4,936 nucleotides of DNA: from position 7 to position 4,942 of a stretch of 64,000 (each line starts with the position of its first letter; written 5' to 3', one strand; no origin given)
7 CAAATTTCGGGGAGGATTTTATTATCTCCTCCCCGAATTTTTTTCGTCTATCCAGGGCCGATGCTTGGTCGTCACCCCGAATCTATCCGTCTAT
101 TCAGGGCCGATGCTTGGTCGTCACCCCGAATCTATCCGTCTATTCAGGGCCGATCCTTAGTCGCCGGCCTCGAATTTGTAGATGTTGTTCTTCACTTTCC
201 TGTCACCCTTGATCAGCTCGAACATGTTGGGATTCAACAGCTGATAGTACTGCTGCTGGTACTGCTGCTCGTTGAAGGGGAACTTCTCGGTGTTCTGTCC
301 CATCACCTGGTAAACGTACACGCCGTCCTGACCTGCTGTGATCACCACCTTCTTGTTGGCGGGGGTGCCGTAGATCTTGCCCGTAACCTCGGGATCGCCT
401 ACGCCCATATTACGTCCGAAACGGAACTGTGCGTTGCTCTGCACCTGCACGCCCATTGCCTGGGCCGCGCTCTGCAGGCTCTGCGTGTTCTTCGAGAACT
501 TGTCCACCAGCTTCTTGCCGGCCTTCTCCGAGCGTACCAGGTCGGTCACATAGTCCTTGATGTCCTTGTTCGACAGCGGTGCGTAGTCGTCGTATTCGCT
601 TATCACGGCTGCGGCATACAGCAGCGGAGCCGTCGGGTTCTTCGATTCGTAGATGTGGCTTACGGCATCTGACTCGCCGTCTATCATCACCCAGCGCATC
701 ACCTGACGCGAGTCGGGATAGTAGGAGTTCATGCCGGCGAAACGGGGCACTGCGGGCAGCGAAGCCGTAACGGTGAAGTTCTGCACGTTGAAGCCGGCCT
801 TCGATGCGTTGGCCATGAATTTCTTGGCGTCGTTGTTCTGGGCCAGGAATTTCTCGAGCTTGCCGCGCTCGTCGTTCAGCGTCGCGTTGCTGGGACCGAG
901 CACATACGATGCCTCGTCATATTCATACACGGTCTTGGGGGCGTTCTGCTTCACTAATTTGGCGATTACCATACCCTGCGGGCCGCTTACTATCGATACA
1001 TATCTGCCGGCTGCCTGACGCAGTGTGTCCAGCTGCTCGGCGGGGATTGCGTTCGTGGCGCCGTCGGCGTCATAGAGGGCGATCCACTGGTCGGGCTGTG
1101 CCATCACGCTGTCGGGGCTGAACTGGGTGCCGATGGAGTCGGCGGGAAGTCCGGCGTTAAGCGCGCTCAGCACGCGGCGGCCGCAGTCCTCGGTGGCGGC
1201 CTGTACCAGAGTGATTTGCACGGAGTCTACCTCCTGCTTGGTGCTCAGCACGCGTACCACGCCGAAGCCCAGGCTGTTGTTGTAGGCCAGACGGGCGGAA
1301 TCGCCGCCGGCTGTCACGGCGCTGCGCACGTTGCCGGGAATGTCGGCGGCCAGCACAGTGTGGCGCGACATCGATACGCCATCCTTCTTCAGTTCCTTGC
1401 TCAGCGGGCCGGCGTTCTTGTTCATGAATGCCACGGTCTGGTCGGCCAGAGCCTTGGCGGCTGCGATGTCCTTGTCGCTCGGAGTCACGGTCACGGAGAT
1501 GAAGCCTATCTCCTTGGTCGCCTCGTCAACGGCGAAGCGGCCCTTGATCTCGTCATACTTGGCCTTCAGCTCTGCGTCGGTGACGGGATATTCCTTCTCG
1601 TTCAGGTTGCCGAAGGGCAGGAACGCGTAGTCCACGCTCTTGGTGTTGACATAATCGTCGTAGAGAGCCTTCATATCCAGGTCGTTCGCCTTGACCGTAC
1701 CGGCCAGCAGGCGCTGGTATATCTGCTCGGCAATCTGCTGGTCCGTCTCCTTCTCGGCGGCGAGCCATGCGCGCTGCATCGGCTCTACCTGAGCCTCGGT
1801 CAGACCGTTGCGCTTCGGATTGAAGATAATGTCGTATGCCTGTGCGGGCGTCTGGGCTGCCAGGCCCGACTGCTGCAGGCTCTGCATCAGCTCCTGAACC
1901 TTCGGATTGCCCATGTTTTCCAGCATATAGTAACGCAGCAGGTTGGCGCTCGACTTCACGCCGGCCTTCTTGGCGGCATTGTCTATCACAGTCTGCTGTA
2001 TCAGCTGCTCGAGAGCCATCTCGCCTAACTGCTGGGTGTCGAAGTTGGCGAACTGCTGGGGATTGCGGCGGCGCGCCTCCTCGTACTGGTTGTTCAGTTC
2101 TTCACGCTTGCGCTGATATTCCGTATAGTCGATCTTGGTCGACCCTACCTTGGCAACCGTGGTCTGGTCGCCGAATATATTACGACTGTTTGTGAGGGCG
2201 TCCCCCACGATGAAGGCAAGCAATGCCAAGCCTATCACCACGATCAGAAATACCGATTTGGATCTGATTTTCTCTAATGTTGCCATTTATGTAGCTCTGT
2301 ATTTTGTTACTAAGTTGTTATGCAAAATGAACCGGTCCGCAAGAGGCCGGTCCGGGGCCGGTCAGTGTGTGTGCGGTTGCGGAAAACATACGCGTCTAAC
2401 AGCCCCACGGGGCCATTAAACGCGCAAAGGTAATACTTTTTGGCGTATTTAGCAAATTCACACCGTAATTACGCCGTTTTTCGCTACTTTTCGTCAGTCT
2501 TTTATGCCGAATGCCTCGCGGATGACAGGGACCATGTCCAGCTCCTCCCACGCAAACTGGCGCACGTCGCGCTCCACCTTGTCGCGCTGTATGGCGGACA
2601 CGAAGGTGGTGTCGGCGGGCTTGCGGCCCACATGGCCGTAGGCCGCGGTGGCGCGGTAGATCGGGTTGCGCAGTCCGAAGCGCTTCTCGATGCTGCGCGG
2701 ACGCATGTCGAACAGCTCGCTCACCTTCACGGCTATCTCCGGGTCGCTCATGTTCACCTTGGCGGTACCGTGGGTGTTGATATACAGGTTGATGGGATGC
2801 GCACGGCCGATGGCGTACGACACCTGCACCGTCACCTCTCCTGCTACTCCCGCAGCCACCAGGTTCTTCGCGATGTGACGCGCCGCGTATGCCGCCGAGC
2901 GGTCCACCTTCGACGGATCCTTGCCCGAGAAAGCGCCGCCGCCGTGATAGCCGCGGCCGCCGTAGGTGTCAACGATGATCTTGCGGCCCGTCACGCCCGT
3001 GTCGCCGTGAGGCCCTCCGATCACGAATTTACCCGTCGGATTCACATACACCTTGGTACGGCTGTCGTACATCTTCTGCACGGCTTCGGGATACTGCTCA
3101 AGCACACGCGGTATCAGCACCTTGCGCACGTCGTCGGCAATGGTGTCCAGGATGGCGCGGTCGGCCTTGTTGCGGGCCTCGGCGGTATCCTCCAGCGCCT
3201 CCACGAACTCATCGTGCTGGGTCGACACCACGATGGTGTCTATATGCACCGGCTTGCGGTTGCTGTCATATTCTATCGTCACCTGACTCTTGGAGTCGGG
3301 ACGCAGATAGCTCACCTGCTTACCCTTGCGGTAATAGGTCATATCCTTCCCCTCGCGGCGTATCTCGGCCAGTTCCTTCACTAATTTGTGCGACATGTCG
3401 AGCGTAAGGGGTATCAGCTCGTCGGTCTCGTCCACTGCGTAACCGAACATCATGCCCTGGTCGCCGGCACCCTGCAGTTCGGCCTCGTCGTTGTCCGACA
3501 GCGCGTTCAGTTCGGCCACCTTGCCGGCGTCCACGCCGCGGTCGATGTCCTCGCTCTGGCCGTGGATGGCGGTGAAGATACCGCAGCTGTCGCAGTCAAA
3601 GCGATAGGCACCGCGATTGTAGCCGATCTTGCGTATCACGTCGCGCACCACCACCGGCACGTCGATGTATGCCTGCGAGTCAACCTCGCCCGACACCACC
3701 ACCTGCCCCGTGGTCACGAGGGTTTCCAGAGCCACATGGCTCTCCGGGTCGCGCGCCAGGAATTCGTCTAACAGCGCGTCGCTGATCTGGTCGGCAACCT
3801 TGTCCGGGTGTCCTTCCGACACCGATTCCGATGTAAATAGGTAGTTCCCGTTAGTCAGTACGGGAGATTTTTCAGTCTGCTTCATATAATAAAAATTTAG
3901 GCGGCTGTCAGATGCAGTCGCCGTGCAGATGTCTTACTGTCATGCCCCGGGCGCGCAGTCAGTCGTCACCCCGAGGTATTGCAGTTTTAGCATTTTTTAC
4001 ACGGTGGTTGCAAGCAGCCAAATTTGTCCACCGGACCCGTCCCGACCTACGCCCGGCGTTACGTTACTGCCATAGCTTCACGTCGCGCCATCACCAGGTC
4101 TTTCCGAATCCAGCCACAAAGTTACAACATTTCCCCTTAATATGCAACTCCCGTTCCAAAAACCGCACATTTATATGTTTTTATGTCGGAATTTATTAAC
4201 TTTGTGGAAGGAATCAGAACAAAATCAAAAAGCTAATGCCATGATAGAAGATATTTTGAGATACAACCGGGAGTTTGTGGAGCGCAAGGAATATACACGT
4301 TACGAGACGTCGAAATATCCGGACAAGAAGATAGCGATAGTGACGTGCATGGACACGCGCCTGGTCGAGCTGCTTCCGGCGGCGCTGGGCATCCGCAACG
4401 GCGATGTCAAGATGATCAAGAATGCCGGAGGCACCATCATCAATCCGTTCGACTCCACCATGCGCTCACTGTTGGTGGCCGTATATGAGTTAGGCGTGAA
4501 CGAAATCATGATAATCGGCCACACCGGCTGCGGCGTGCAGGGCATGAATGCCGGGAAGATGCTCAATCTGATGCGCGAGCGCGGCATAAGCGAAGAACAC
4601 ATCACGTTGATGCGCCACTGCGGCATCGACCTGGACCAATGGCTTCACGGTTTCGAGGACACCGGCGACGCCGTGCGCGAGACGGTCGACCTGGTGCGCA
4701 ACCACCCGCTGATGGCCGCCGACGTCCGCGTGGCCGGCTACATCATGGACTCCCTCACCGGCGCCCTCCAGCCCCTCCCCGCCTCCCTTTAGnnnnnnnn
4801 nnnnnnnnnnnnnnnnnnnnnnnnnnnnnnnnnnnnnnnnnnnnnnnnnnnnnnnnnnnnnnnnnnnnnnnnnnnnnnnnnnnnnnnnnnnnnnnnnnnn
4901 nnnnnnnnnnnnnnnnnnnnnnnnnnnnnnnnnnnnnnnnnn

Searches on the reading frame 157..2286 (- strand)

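Call 79: search_protein_families(library=pfam, proteins=[window:157-2286:-], max_evalue=0.00001)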
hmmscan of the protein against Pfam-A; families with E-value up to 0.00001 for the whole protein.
window:157-2286:- (709 aa): 2 families
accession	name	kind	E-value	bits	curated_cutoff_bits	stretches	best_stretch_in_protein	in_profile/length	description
PF13623.11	SurA_N_2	-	5.5e-24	85.1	28.5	1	4-135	1-130/145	SurA-like N-terminal domain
PF13624.11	SurA_N_3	-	1.2e-16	61.4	27.2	1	5-124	3-120/162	SurA-like N-terminal domain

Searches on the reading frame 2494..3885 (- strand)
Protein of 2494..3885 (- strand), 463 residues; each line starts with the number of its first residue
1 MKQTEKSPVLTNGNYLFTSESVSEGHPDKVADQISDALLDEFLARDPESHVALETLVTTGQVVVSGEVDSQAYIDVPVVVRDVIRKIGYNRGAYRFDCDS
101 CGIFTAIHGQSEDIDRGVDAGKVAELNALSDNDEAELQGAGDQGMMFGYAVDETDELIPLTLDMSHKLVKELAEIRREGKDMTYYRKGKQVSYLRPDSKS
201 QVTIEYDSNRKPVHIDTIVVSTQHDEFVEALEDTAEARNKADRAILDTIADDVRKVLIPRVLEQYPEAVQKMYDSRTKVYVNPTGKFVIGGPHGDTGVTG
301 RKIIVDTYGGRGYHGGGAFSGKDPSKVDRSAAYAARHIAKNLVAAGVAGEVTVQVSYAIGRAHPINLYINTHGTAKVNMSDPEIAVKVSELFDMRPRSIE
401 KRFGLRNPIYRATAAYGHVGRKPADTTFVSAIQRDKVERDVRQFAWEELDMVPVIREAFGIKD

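Call 79: search_protein_families(library=pfam, proteins=[window:2494-3885:-], max_evalue=0.00001)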
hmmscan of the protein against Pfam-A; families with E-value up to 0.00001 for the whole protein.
window:2494-3885:- (463 aa): 3 families
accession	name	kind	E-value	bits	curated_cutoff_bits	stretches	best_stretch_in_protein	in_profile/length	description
PF02773.21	S-AdoMet_synt_C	-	5.3e-59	198.5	25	1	289-422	1-132/138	S-adenosylmethionine synthetase, C-terminal domain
PF00438.25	S-AdoMet_synt_N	-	1.5e-41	141.3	33.1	1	14-111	1-98/99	S-adenosylmethionine synthetase, N-terminal domain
PF02772.21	S-AdoMet_synt_M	-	9.5e-39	132.7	29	1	138-287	2-120/120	S-adenosylmethionine synthetase, central domain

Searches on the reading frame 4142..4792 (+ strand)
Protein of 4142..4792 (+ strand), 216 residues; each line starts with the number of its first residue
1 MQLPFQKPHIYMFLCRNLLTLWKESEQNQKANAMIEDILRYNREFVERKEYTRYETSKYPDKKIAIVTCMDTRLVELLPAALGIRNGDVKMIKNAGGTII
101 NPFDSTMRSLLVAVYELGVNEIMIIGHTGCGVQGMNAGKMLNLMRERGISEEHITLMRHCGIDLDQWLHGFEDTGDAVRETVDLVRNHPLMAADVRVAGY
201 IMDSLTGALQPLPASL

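Call 79: search_protein_families(library=pfam, proteins=[window:4142-4792:+], max_evalue=0.00001)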
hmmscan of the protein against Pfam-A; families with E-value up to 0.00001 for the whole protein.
window:4142-4792:+ (216 aa): 1 family
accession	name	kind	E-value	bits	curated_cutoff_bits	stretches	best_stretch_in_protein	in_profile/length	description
PF00484.24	Pro_CA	-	2.5e-14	54.3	25.7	1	65-159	2-93/156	Carbonic anhydrase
